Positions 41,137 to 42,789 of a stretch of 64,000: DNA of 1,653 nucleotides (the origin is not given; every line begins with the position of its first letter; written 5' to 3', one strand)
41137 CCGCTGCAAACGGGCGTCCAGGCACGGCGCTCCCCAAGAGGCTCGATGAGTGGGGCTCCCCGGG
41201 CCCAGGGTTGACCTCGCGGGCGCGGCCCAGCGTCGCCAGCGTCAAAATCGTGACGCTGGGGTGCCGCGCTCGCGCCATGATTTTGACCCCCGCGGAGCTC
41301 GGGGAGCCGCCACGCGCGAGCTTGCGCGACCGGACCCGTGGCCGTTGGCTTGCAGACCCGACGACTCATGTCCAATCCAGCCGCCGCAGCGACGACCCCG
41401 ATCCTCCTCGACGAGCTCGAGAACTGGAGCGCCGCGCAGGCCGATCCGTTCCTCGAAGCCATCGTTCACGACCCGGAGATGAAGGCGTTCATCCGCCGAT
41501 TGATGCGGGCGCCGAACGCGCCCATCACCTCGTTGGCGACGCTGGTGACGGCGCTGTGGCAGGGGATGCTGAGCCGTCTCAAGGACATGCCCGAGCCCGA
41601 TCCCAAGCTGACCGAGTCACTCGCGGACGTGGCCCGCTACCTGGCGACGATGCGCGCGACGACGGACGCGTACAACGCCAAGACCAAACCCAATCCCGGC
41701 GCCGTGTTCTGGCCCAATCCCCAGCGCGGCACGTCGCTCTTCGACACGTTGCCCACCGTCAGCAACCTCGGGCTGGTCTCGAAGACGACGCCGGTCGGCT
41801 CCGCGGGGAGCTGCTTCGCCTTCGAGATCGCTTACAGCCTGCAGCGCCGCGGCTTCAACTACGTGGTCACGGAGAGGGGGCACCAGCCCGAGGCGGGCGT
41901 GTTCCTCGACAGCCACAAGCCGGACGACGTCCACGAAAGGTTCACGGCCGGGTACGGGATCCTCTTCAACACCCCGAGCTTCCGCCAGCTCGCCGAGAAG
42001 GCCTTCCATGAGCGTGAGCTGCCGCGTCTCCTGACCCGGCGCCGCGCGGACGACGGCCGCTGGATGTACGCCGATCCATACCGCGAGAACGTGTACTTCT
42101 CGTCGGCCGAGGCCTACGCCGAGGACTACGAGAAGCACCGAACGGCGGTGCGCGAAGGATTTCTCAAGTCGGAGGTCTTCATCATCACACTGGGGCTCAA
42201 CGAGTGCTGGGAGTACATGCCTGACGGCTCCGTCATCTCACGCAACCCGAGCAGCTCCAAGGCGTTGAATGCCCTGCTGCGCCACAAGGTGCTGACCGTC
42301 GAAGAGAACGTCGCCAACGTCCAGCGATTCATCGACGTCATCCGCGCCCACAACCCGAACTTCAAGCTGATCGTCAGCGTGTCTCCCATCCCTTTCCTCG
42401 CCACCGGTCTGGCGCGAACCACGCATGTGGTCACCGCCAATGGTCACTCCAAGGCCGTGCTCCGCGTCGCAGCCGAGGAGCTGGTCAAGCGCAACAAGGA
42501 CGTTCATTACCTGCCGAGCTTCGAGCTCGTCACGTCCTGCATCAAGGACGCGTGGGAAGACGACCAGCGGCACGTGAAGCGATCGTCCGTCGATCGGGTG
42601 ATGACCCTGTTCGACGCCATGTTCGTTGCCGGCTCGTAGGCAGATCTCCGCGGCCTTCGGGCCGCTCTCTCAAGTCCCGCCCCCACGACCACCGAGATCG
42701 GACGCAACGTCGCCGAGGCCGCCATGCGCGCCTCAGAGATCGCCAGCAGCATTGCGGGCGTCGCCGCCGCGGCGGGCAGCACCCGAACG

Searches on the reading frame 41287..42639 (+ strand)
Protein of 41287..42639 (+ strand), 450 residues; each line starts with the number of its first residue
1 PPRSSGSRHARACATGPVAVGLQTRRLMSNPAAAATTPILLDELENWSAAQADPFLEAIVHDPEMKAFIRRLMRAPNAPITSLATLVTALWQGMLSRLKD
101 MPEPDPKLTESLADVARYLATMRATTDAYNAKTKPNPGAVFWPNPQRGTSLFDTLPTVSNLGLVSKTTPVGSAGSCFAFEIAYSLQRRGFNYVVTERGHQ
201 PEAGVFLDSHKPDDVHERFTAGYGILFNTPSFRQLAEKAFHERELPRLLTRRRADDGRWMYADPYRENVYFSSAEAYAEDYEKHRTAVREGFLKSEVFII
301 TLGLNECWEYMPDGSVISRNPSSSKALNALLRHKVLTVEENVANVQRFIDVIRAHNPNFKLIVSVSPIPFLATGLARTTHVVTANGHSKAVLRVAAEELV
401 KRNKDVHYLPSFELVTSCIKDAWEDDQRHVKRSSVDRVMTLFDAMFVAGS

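Call 7: search_protein_families(library=pfam, proteins=[window:41287-42639:+], max_evalue=0.001)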
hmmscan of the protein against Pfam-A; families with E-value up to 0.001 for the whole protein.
window:41287-42639:+ (450 aa): 2 families
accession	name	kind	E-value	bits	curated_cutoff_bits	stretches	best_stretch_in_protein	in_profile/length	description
PF08885.17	GSCFA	-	1.4e-45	156.3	25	1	170-442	2-237/237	GSCFA family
PF13472.12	Lipase_GDSL_2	-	0.00016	22.7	32.9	0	293-411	61-149/178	GDSL-like Lipase/Acylhydrolase family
